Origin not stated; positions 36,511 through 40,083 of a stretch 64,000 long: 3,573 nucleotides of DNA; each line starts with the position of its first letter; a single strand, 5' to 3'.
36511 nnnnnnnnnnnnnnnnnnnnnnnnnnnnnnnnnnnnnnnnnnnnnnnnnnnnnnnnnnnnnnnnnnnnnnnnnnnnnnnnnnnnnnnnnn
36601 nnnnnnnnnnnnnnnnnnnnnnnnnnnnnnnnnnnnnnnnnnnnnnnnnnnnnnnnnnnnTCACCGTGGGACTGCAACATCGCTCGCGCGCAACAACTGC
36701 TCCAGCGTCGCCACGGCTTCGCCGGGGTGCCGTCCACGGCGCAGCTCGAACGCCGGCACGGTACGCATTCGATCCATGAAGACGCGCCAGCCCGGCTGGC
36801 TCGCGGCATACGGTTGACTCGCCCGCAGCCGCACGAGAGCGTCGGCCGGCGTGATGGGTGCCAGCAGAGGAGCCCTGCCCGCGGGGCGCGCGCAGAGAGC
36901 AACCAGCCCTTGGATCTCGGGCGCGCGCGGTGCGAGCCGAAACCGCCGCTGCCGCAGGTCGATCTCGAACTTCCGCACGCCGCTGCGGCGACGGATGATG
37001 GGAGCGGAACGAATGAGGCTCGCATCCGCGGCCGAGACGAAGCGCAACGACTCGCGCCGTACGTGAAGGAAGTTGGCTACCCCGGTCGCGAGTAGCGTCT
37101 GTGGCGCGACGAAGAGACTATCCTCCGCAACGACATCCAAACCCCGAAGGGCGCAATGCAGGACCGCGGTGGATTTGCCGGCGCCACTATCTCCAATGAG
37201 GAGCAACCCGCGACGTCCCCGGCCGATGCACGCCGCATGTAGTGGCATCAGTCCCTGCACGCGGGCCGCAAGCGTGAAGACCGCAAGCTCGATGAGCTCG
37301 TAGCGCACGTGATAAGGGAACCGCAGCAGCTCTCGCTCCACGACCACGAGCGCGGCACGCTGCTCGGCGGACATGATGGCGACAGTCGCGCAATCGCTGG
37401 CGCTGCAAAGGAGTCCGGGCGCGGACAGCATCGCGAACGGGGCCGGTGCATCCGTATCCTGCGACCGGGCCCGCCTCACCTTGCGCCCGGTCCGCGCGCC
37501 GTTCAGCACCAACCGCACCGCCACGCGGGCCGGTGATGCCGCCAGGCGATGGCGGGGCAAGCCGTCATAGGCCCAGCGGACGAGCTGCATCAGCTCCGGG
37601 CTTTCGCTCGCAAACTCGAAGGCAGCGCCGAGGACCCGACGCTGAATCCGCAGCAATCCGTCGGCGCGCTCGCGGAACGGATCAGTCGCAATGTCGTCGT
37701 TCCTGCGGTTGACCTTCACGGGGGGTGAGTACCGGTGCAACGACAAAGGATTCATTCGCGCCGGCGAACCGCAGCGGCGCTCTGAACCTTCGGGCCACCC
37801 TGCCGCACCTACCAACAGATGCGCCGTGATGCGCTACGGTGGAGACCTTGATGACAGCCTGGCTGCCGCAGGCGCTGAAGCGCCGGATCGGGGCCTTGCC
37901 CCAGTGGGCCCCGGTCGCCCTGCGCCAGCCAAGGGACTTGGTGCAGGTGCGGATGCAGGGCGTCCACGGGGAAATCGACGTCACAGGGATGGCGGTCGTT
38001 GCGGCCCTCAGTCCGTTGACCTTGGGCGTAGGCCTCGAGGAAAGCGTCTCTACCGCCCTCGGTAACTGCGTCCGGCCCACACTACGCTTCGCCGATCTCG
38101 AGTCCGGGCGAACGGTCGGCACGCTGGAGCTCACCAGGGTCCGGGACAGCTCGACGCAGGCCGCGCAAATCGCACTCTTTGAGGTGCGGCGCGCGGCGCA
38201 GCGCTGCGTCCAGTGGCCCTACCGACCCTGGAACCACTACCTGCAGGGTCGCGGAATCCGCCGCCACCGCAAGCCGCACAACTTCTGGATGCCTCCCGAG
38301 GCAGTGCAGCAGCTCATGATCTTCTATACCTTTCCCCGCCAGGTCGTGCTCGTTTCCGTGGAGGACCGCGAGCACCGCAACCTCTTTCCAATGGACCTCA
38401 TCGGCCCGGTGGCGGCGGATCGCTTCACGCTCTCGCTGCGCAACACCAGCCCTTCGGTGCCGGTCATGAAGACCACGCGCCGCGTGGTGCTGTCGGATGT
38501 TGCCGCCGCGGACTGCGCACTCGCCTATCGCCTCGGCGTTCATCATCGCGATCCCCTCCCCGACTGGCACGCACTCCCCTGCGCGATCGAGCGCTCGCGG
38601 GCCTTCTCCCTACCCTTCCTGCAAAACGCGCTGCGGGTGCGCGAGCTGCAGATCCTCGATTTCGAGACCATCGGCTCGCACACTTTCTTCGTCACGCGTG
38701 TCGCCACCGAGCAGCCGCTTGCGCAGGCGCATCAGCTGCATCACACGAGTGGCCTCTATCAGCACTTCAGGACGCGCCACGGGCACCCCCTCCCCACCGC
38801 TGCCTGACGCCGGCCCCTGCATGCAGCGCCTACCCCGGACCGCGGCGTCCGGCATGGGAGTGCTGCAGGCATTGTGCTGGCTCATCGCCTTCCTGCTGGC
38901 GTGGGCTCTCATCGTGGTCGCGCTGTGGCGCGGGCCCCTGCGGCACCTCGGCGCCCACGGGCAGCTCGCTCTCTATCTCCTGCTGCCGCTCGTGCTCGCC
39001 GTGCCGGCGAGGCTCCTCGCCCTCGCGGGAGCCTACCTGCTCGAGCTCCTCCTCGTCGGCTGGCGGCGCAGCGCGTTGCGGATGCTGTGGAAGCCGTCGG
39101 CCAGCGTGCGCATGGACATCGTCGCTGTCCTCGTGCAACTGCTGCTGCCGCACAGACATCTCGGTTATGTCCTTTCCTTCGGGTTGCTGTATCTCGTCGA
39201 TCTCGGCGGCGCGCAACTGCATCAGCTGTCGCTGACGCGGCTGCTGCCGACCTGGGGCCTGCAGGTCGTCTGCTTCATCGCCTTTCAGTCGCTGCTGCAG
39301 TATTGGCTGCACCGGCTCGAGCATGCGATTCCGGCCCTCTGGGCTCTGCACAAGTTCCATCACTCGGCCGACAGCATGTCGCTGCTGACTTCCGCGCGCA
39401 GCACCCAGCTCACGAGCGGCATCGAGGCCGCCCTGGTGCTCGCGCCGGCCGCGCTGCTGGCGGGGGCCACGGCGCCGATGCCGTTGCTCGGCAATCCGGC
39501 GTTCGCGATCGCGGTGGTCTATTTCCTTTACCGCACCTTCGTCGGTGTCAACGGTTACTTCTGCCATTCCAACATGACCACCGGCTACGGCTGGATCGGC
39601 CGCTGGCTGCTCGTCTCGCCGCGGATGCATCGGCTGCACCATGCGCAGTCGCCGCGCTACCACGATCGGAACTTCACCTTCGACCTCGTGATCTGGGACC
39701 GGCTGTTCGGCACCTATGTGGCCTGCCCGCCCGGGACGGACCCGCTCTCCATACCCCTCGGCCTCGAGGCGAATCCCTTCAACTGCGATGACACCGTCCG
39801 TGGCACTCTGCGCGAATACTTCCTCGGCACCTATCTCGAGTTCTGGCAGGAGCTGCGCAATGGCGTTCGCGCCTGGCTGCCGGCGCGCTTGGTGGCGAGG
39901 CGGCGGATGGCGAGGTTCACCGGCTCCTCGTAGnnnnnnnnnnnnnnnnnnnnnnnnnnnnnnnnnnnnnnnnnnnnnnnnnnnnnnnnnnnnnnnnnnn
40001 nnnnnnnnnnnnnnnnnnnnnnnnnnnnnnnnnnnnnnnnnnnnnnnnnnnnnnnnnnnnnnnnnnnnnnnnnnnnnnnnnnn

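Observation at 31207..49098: Orphan ~18 kb tailoring-enzyme island with three radical SAM enzymes, three methyltransferases, three glycosyltransferases and an HprK-like kinase, but no recognisable scaffold gene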

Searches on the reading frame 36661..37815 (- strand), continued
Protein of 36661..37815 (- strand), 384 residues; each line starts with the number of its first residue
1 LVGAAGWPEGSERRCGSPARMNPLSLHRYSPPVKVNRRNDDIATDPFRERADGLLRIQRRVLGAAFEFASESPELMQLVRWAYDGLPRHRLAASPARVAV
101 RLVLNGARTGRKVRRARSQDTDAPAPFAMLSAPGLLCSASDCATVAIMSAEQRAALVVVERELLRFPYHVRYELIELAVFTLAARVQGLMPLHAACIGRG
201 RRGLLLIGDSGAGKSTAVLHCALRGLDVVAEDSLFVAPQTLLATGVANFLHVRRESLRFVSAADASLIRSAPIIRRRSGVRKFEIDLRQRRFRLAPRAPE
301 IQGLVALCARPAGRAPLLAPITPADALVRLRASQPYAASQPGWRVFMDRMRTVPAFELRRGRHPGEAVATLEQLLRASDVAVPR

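Call 81: find_encoding_contigs(protein=P0482, flank=10000, max_places=1)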
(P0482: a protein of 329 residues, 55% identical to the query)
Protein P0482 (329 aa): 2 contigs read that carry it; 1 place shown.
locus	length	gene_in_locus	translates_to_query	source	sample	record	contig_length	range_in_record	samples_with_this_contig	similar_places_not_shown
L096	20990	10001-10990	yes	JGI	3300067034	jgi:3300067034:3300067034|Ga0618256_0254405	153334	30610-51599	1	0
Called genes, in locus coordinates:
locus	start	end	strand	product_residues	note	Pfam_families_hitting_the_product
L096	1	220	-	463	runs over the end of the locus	PF02310:B12-binding, PF04055:Radical_SAM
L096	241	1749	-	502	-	PF02310:B12-binding (weak), PF04055:Radical_SAM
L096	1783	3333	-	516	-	PF02310:B12-binding, PF04055:Radical_SAM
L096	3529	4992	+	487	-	PF02310:B12-binding, PF04055:Radical_SAM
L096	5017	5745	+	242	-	PF13489:Methyltransf_23, PF01209:Ubie_methyltran, PF13847:Methyltransf_31, PF08241:Methyltransf_11, PF08242:Methyltransf_12, PF13649:Methyltransf_25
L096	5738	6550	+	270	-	PF01209:Ubie_methyltran, PF13489:Methyltransf_23, PF13847:Methyltransf_31, PF08241:Methyltransf_11, PF08242:Methyltransf_12, PF13649:Methyltransf_25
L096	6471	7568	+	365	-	PF01613:Flavin_Reduct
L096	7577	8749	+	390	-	PF13579:Glyco_trans_4_4 (weak), PF13439:Glyco_transf_4 (weak), PF00534:Glycos_transf_1, PF13692:Glyco_trans_1_4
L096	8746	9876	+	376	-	PF13439:Glyco_transf_4 (weak), PF00534:Glycos_transf_1, PF20706:GT4-conflict (weak), PF13692:Glyco_trans_1_4, PF13524:Glyco_trans_1_2 (weak)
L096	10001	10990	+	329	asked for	PF27840:ScmC (weak), PF07475:Hpr_kinase_C (weak)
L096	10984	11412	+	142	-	-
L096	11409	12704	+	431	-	PF14907:NTP_transf_5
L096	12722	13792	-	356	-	PF01012:ETF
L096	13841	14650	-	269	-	-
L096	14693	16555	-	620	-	PF21162:ETFQO_UQ-bd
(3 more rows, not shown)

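Call 88: search_protein_families(library=ncbifam, proteins=[L049:11010-12500:-, L051:15846-16697:-, L095:6065-7627:+, L094:11028-11441:+, L091:9608-10594:+, L091:11037-12329:+, L072:11931-13679:+], max_evalue=0.001)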
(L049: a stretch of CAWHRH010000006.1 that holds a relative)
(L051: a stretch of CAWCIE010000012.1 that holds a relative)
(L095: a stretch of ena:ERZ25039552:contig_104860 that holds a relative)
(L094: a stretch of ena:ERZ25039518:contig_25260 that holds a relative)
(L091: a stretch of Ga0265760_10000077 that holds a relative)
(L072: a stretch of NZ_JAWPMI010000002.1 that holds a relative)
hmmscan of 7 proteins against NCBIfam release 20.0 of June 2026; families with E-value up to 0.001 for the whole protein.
L049:11010-12500:- (496 aa): 0 families

L051:15846-16697:- (283 aa): 0 families

L095:6065-7627:+ (520 aa): 0 families

L094:11028-11441:+ (138 aa): 0 families

L091:9608-10594:+ (329 aa): 5 families
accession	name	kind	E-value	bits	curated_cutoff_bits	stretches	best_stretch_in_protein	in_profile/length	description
TIGR04352.1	HprK_rel_A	equivalog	2.3e-09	36.7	200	1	141-278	98-237/280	HprK-related kinase A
TIGR04355.1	HprK_rel_B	hypoth_equivalog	2.4e-08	33.5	200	1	142-216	147-221/351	HprK-related kinase B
TIGR00679.1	hpr-ser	equivalog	4.2e-07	29.5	240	1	142-190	134-182/300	HPr(Ser) kinase/phosphatase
TIGR04249.1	SCM_chp_ScmC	equivalog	5.6e-07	29.2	125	1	137-201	123-187/292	SynChlorMet cassette protein ScmC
NF003883.0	PRK05428.2-1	equivalog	0.00013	21.4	252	1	142-190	18-66/189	HPr kinase/phosphorylase-related protein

L091:11037-12329:+ (430 aa): 0 families

L072:11931-13679:+ (582 aa): 158 families (the best 25 are shown)
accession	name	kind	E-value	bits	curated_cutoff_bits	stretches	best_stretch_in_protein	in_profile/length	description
TIGR02857.1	CydD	equivalog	2e-42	145.8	435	1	72-554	37-527/529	thiol reductant ABC exporter subunit CydD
TIGR02203.1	MsbA_lipidA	equivalog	3.6e-38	131.4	602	1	110-555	88-540/572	lipid A export permease/ATP-binding protein MsbA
TIGR02868.1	CydC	equivalog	9e-35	120.3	329.05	1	152-544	137-530/530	thiol reductant ABC exporter subunit CydC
NF045513.1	HepA_fam_ABC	equivalog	2.4e-32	112.1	725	2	370-554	395-579/610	heterocyst formation ABC transporter subunit HepA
TIGR02204.1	MsbA_rel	hypoth_equivalog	1.1e-31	110.2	780.4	1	84-554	70-545/576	ABC transporter, permease/ATP-binding protein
TIGR03797.1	NHLM_micro_ABC2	equivalog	1.2e-31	110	709.4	1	76-552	176-653/686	NHLP bacteriocin export ABC transporter permease/ATPase subunit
TIGR03375.1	type_I_sec_LssB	subfamily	6.5e-30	104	693.1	1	365-554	483-672/696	type I secretion system permease/ATPase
TIGR00958.1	3a01208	subfamily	9.1e-29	100.2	874.6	1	371-562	503-692/711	antigen peptide transporter 2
TIGR01842.1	type_I_sec_PrtD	subfamily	1.9e-28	99.3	510.15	1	271-556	242-526/544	type I secretion system permease/ATPase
TIGR03796.1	NHLM_micro_ABC1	equivalog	3.8e-28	98.1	853.3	1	369-543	499-671/710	NHLP family bacteriocin export ABC transporter peptidase/permease/ATPase subunit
NF008379.0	PRK11174.1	equivalog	1.5e-27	96.5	684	1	372-548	373-548/588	heme ABC transporter permease/ATP-binding protein CydD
NF008364.0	PRK11160.1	equivalog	5e-27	94.7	630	1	369-546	360-537/575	heme ABC transporter ATP-binding protein/permease CydC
NF010178.0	PRK13657.1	equivalog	1.7e-24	86.2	733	1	372-554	358-540/588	glucan ABC transporter ATP-binding protein/ permease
TIGR01846.1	type_I_sec_HlyB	subfamily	3.5e-22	78.5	725.55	1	370-552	478-660/694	type I secretion system permease/ATPase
NF008381.0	PRK11176.1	equivalog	2.7e-19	69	867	1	375-557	369-552/582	lipid A ABC transporter ATP-binding protein/permease MsbA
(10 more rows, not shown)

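Call 97: search_protein_families(library=ncbifam, proteins=[L025:7118-8098:-, L025:6411-7121:-, L026:5744-6343:-, L026:5208-5747:-, L035:2130-2846:+, L024:550-1551:-, L026:2751-3914:-, L071:2-1192:+], max_evalue=1e-10)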
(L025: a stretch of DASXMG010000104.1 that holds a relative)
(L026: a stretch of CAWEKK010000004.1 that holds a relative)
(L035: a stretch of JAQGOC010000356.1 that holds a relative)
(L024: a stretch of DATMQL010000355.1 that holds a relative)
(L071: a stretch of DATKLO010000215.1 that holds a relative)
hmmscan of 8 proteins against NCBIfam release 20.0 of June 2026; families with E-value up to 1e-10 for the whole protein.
L025:7118-8098:- (326 aa): 6 families
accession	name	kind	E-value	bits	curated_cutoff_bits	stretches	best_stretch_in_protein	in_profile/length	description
NF049969.1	GlMnHpPKinHddA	equivalog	2.1e-46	158.9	600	1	2-322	3-334/338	D-glycero-D-manno-heptose 7-phosphate kinase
NF009948.0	PRK13412.1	equivalog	6.9e-30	103.5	721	1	86-297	727-938/974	bifunctional fucokinase/fucose-1-phosphate guanylyltransferase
TIGR00549.1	mevalon_kin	equivalog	2.8e-24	86.1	163.05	1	31-291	20-274/276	mevalonate kinase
NF003036.0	PRK03926.1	equivalog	8.5e-16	57.9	403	1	31-308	25-283/302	mevalonate kinase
NF003006.0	PRK03817.1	equivalog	1.2e-15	57.3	443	0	227-293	247-312/352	galactokinase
NF001816.0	PRK00555.1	equivalog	6.1e-11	41.9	509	0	88-214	94-215/363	galactokinase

L025:6411-7121:- (236 aa): 10 families
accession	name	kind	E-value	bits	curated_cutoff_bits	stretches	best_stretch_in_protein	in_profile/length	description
NF045761.1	NAMPUrTaseMurU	equivalog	2.9e-34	118.9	250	1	7-223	4-220/226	N-acetylmuramate alpha-1-phosphate uridylyltransferase MurU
NF052502.1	man1P_GTase_Rv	exception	7e-23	81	440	1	8-186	5-184/352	mannose-1-phosphate guanylyltransferase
TIGR03992.1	Arch_glmU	subfamily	1.3e-22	80.3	292.1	1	7-219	4-216/393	bifunctional sugar-1-phosphate nucleotidylyltransferase/acetyltransferase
NF049965.1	GlMnHpPGnyltfHddC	equivalog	3.5e-20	72.6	300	1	8-216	5-207/221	D-glycero-D-manno-heptose 1-phosphate guanosyltransferase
NF041313.1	UDPGP_AglF_Halo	equivalog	5e-19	68.7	400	1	8-230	5-234/234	UTP--glucose-1-phosphate uridylyltransferase AglF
TIGR01208.1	rmlA_long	equivalog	1.2e-17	63.8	320.25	1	8-127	4-124/353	glucose-1-phosphate thymidylyltransferase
NF045697.1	MurNAcPUrMurU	equivalog_domain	9.9e-17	61.1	370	1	8-227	2-225/229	N-acetylmuramate alpha-1-phosphate uridylyltransferase MurU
TIGR01207.1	rmlA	equivalog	2.9e-13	49.6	360.65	1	8-90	4-86/286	glucose-1-phosphate thymidylyltransferase RfbA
NF010938.0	PRK14358.1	equivalog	1.2e-11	43.9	500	1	4-116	8-114/481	bifunctional N-acetylglucosamine-1-phosphate uridyltransferase/glucosamine-1-phosphate acetyltransferase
TIGR02623.1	G1P_cyt_trans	equivalog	5.6e-11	42.4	300.25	0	6-64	3-61/255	glucose-1-phosphate cytidylyltransferase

L026:5744-6343:- (199 aa): 1 family
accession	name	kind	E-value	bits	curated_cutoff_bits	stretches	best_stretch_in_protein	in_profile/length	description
TIGR00441.1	gmhA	equivalog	7.2e-13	48.9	209.45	1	29-168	3-140/154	D-sedoheptulose 7-phosphate isomerase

L026:5208-5747:- (179 aa): 10 families
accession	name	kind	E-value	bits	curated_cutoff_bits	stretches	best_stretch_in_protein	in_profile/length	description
TIGR01656.1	Histidinol-ppas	subfamily_domain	3.8e-37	127.5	84.15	1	4-144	1-144/149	histidinol-phosphate phosphatase domain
NF006506.0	PRK08942.1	equivalog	2e-34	118.7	178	1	2-153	2-154/182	D-glycero-beta-D-manno-heptose 1,7-bisphosphate 7-phosphatase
NF005264.0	PRK06769.1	equivalog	2e-28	99.4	217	1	3-158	4-148/175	HAD-IIIA family hydrolase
TIGR00213.1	GmhB_yaeD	subfamily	8.8e-28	97.2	149.6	1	4-148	2-151/176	D-glycero-beta-D-manno-heptose 1,7-bisphosphate 7-phosphatase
TIGR01662.1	HAD-SF-IIIA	subfamily_domain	3.1e-25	88.9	44.6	1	5-148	2-140/141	HAD-IIIA family hydrolase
NF003937.0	PRK05446.1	equivalog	3.4e-20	72.4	443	1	1-148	1-150/355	bifunctional histidinol-phosphatase/imidazoleglycerol-phosphate dehydratase HisB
NF050049.1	HBPPhtaseGmhB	domain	1.6e-19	70.4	250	1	1-148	1-146/171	D-glycero-alpha-D-manno-heptose-1,7-bisphosphate 7-phosphatase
TIGR01261.1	hisB_Nterm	equivalog_domain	2.8e-16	59.4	140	1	4-142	2-142/161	histidinol-phosphatase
NF009695.0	PRK13222.1-2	equivalog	3.3e-13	49.7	225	1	33-155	93-202/226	phosphoglycolate phosphatase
TIGR01449.2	PGP_bact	equivalog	3.2e-12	46.5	180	1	35-155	86-193/213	phosphoglycolate phosphatase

L035:2130-2846:+ (238 aa): 3 families
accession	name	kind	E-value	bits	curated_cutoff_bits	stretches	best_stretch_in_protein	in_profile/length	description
TIGR02134.1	transald_staph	equivalog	2.3e-89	299.2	281.95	1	5-237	2-234/236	transaldolase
TIGR00875.1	fsa_talC_mipB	equivalog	2.5e-19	69.6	245.95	1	10-210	2-193/213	fructose-6-phosphate aldolase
NF009299.0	PRK12656.1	equivalog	2.2e-12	47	214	1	30-208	22-195/222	fructose-6-phosphate aldolase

L024:550-1551:- (333 aa): 17 families
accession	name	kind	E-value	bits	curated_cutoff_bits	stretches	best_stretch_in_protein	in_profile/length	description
TIGR01179.1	galE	equivalog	1.4e-34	119.4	262.3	1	19-193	3-179/332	UDP-glucose 4-epimerase GalE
TIGR01181.1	dTDP_gluc_dehyt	equivalog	5.9e-33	114.3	365.1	1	18-328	2-317/321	dTDP-glucose 4,6-dehydratase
TIGR04180.1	EDH_00030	hypoth_equivalog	7e-31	107.4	475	1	19-273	2-258/297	NAD-dependent 4,6-dehydratase LegB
TIGR03466.1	HpnA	hypoth_equivalog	9.6e-18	64.1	367.65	1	16-170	1-151/327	hopanoid-associated sugar epimerase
NF007582.0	PRK10217.1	equivalog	1.9e-17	63.4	698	1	18-328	4-338/355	dTDP-glucose 4,6-dehydratase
NF042422.1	oxyalk_red_OleD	equivalog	2e-17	63.6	580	1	16-144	1-119/329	2-alkyl-3-oxoalkanoate reductase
NF011728.1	PRK15181.1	equivalog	5e-17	61.9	760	1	14-321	14-336/348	Vi polysaccharide biosynthesis UDP-N-acetylglucosaminuronic acid C-4 epimerase TviC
NF042423.1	oxyalk_red_Shew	equivalog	8e-17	61.3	580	1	17-140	10-123/331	2-alkyl-3-oxoalkanoate reductase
NF007956.0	PRK10675.1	subfamily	2.7e-16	59.6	394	1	16-170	1-159/338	UDP-glucose 4-epimerase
TIGR02622.1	CDP_4_6_dhtase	equivalog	3.2e-15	56.1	278.45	1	16-178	5-172/352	CDP-glucose 4,6-dehydratase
TIGR02197.1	heptose_epim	equivalog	3.7e-15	55.9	274.6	1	20-259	3-248/316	ADP-glyceromanno-heptose 6-epimerase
NF047922.1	GDPFucSynFcl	equivalog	2.2e-14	53.6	500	1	16-321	3-300/308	GDP-L-fucose synthase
NF007490.0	PRK10084.1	subfamily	3.2e-14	52.7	649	1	16-328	1-341/361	dTDP-glucose 4,6-dehydratase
NF004520.0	PRK05865.1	equivalog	1e-13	50.1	1509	1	16-137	1-105/854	sugar epimerase family protein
TIGR01472.1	gmd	equivalog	8e-13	48.3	415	1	18-182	3-177/342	GDP-mannose 4,6-dehydratase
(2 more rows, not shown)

L026:2751-3914:- (387 aa): 5 families
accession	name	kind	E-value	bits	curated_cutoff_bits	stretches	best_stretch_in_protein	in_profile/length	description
TIGR04182.1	glyco_TIGR04182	equivalog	1.5e-27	96.8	325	1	145-374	3-214/293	S-layer glycoprotein N-glycosyltransferase AglJ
NF007986.1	PRK10714.1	equivalog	1.5e-12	47.2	529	1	142-359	6-209/316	undecaprenyl-phosphate 4-deoxy-4-formamido-L-arabinose transferase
NF010496.0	PRK13915.1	equivalog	6.3e-12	45.2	262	1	137-253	26-145/307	glucosyl-3-phosphoglycerate synthase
TIGR03937.1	PgaC_IcaA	equivalog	2.7e-11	43.1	422.3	1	134-251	37-151/407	poly-beta-1,6-N-acetyl-D-glucosamine synthase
NF007482.0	PRK10073.1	equivalog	9.1e-11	41.3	423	0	143-248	7-108/334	glycosyltransferase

L071:2-1192:+ (396 aa): 0 families

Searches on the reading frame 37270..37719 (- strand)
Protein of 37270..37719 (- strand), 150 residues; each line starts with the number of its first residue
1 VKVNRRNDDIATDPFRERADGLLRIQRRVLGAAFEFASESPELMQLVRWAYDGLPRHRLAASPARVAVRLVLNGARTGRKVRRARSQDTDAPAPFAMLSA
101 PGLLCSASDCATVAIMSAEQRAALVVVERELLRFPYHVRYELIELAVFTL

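Call 60: search_protein_families(library=pfam, proteins=[window:37270-37719:-], max_evalue=5)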
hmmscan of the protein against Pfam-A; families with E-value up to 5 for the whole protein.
seq(150 aa): 1 family
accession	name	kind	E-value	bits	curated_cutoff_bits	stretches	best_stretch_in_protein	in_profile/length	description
PF10099.14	RskA_C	-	0.1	13.3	29.4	1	64-128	6-66/135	Anti-sigma-K factor rskA, C-terminal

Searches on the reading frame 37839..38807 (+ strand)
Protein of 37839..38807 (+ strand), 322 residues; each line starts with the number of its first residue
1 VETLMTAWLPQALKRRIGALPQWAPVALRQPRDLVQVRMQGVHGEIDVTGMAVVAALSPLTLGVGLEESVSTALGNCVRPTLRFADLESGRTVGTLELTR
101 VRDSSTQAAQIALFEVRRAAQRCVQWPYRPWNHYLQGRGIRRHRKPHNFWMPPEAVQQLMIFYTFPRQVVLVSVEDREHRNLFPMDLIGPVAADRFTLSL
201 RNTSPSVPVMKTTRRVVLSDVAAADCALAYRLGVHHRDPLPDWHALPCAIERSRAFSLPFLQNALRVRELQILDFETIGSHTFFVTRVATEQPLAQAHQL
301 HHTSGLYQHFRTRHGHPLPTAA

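Call 5: search_protein_families(library=pfam, proteins=[window:37839-38807:+], max_evalue=0.01)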
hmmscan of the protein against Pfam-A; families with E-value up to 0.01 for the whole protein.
window:37839-38807:+ (322 aa): 1 family
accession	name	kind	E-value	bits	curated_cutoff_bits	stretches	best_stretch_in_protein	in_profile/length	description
PF01613.24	Flavin_Reduct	-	1e-07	32.6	27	1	163-289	2-129/153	Flavin reductase like domain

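Call 7: search_protein_families(library=ncbifam, proteins=[window:37839-38807:+], max_evalue=0.01)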
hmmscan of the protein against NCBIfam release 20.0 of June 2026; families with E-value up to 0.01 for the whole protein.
window:37839-38807:+ (322 aa): 0 families

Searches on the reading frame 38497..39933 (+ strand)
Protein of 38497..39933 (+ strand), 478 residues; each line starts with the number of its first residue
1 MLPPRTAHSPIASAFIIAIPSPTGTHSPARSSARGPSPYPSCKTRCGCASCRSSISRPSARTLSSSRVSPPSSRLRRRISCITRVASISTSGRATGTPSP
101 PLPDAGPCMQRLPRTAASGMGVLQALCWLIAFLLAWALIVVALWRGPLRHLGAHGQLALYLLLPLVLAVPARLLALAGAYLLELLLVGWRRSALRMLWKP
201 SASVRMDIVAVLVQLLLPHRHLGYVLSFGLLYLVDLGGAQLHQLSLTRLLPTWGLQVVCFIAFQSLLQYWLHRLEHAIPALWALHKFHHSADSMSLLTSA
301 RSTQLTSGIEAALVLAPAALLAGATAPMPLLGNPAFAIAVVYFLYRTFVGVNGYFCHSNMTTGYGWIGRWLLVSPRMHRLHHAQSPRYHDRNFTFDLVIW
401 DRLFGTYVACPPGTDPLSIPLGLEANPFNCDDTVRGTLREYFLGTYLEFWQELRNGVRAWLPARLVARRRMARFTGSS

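Call 5: search_protein_families(library=pfam, proteins=[window:38497-39933:+], max_evalue=0.01)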
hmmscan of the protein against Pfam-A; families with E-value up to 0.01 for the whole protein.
window:38497-39933:+ (478 aa): 1 family
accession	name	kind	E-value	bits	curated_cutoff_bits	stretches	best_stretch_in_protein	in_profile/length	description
PF04116.19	FA_hydroxylase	-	1.5e-25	90.6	31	1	258-406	2-132/132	Fatty acid hydroxylase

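Call 7: search_protein_families(library=ncbifam, proteins=[window:38497-39933:+], max_evalue=0.01)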
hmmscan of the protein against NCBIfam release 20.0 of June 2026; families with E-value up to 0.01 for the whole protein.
window:38497-39933:+ (478 aa): 1 family
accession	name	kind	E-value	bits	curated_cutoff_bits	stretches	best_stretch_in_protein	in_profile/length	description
NF052566.1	OrLpdHdlsOlsERhiz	equivalog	1.6e-17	63.8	475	1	255-410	117-257/293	ornithine lipid hydroxylase OlsE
